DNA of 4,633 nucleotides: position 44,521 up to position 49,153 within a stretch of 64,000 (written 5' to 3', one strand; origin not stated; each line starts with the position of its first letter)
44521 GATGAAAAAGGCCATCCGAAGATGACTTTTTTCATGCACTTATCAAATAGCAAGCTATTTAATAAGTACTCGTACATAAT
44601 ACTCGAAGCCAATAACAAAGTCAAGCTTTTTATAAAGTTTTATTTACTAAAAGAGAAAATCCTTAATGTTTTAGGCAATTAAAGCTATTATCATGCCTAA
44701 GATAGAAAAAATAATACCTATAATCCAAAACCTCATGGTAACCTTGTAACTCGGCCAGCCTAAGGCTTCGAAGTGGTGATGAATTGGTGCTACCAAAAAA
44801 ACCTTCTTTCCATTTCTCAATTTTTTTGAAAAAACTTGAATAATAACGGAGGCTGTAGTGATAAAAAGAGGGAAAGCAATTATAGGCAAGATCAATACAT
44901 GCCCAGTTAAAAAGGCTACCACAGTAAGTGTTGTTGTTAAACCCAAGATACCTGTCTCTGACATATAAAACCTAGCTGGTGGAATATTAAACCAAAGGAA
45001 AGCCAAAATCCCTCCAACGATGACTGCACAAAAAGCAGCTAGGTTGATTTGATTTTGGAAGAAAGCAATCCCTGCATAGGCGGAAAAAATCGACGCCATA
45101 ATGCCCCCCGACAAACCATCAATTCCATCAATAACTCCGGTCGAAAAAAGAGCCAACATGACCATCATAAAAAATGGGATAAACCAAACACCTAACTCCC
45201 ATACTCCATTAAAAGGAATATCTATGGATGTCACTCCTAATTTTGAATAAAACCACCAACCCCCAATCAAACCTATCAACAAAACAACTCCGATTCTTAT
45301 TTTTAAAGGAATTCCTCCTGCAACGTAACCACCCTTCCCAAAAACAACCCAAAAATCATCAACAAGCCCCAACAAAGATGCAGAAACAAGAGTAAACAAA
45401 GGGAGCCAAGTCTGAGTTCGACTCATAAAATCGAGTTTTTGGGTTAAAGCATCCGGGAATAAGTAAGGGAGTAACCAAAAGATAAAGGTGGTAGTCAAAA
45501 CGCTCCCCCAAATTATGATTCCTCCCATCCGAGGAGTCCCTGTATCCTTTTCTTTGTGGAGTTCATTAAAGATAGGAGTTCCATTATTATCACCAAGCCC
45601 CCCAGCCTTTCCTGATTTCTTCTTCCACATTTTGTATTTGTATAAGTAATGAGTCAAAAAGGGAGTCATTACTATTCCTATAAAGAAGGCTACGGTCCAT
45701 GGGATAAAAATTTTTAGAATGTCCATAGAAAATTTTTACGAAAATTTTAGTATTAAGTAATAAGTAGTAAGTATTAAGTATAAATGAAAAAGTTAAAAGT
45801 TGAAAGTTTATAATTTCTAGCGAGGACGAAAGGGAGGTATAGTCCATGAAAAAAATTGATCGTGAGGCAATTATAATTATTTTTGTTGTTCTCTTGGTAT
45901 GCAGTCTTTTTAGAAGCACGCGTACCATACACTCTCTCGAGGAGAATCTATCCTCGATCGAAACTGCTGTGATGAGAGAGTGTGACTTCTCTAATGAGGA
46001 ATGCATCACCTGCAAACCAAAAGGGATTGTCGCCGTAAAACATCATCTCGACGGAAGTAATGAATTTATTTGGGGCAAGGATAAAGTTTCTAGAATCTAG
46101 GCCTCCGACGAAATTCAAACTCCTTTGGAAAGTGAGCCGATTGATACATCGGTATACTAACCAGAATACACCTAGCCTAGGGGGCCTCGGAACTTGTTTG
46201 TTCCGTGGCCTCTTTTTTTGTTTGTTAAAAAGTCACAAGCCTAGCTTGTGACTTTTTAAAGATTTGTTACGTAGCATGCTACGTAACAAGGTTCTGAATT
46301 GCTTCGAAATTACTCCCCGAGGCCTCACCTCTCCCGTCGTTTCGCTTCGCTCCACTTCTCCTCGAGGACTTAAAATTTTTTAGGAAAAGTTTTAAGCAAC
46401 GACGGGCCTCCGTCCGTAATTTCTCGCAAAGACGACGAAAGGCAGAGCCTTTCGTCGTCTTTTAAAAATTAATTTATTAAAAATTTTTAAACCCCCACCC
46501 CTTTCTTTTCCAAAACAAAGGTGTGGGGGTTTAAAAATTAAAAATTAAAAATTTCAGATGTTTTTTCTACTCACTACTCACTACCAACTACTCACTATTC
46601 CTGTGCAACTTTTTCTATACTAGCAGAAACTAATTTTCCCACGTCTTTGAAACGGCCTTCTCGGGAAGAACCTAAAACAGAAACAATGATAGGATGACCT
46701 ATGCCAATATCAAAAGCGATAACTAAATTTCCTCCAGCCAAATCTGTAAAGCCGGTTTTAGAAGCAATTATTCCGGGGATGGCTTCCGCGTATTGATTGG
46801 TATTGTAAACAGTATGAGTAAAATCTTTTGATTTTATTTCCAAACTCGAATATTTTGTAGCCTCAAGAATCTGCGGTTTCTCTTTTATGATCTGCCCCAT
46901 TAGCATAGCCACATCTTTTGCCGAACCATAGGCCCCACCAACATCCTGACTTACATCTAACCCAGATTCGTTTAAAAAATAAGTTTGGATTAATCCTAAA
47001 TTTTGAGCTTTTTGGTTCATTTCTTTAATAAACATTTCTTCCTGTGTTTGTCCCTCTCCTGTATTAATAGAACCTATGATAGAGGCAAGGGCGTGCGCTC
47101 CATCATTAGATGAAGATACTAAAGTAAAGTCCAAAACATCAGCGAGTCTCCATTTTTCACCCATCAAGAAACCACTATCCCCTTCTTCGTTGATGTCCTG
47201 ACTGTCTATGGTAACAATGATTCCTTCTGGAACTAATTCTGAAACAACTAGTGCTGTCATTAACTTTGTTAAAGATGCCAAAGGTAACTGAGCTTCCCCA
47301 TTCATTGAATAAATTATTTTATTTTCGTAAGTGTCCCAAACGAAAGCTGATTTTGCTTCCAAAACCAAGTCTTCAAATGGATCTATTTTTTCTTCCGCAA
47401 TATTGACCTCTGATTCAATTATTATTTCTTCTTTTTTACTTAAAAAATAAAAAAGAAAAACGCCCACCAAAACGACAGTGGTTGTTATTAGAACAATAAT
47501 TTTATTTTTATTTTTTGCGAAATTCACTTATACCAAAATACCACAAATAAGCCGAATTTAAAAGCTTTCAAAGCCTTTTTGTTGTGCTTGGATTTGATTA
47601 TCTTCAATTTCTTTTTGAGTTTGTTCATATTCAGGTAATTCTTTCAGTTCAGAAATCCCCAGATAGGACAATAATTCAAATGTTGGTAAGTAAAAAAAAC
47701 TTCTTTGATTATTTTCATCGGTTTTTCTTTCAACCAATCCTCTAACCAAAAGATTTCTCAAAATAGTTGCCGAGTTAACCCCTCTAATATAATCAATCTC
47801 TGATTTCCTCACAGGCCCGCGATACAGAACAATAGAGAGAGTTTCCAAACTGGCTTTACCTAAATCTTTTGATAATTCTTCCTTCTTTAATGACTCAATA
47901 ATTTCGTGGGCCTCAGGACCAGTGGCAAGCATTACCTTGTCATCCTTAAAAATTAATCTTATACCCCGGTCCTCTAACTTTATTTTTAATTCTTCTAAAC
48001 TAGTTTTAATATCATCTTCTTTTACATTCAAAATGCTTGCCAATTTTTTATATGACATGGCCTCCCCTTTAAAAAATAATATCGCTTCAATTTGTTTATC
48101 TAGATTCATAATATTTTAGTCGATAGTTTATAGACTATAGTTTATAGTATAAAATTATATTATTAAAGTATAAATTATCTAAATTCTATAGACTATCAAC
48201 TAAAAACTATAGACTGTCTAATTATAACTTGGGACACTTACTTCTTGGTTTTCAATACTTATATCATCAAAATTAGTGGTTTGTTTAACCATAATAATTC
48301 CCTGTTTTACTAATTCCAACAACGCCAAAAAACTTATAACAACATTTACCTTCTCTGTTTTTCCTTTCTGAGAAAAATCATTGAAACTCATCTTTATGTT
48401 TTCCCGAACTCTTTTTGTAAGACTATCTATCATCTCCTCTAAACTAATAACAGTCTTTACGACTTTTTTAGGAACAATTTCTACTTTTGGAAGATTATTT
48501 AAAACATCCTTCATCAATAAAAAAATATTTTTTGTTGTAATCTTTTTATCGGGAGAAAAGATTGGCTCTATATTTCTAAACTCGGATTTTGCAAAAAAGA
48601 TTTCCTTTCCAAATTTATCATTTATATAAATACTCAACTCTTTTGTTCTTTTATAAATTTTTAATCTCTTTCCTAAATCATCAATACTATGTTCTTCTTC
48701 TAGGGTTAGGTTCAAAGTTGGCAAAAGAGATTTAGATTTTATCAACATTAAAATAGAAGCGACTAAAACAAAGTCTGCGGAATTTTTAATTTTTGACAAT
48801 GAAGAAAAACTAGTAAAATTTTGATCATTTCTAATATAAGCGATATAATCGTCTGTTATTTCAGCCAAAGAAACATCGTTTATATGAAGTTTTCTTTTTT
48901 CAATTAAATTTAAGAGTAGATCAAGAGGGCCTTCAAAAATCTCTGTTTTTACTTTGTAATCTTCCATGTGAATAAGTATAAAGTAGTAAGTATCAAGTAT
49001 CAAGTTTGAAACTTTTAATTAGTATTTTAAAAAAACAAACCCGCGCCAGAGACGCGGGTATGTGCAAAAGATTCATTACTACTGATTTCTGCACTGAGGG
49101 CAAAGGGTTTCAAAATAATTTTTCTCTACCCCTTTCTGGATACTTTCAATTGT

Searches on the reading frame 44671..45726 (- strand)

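Call 59: search_protein_families(library=pfam, proteins=[window:44671-45726:-], max_evalue=0.001)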
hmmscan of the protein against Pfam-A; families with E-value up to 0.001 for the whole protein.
window:44671-45726:- (351 aa): 1 family
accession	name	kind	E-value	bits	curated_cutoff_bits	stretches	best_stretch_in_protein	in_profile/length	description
PF00953.26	Glycos_transf_4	-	7.6e-18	65.4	27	1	109-272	4-157/160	Glycosyl transferase family 4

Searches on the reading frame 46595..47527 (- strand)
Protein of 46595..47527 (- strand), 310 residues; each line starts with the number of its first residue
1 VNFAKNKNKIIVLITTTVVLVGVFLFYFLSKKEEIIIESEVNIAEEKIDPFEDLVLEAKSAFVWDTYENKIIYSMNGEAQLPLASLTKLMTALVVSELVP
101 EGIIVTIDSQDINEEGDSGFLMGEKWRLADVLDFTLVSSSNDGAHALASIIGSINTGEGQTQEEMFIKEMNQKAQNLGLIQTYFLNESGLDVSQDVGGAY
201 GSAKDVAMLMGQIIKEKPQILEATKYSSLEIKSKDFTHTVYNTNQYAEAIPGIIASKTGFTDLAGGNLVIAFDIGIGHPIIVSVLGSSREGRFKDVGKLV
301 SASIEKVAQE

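Call 59: search_protein_families(library=pfam, proteins=[window:46595-47527:-], max_evalue=0.001)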
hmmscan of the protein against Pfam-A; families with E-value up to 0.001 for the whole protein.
window:46595-47527:- (310 aa): 3 families
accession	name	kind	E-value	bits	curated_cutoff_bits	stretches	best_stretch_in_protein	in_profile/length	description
PF00768.25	Peptidase_S11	-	2.3e-36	125.9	27.6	1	56-287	10-237/239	D-alanyl-D-alanine carboxypeptidase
PF13354.11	Beta-lactamase2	-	8e-06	25.8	22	1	64-262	5-191/214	Beta-lactamase enzyme family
PF00144.29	Beta-lactamase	-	0.00071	19.3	27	0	59-104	15-73/329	Beta-lactamase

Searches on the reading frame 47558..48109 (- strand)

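Call 59: search_protein_families(library=pfam, proteins=[window:47558-48109:-], max_evalue=0.001)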
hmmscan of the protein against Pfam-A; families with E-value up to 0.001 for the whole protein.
window:47558-48109:- (183 aa): 1 family
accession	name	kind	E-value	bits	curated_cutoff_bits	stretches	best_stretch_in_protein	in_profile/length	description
PF04079.22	SMC_ScpB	-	3.2e-40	137.8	27.4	1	6-160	2-159/160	Segregation and condensation complex subunit ScpB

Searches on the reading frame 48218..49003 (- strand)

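Call 59: search_protein_families(library=pfam, proteins=[window:48218-49003:-], max_evalue=0.001)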
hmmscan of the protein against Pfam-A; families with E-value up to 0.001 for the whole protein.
window:48218-49003:- (261 aa): 1 family
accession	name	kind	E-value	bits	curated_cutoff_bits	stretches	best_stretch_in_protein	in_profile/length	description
PF02616.19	SMC_ScpA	-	3.4e-17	63.7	24.6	1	33-250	1-229/232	Segregation and condensation protein ScpA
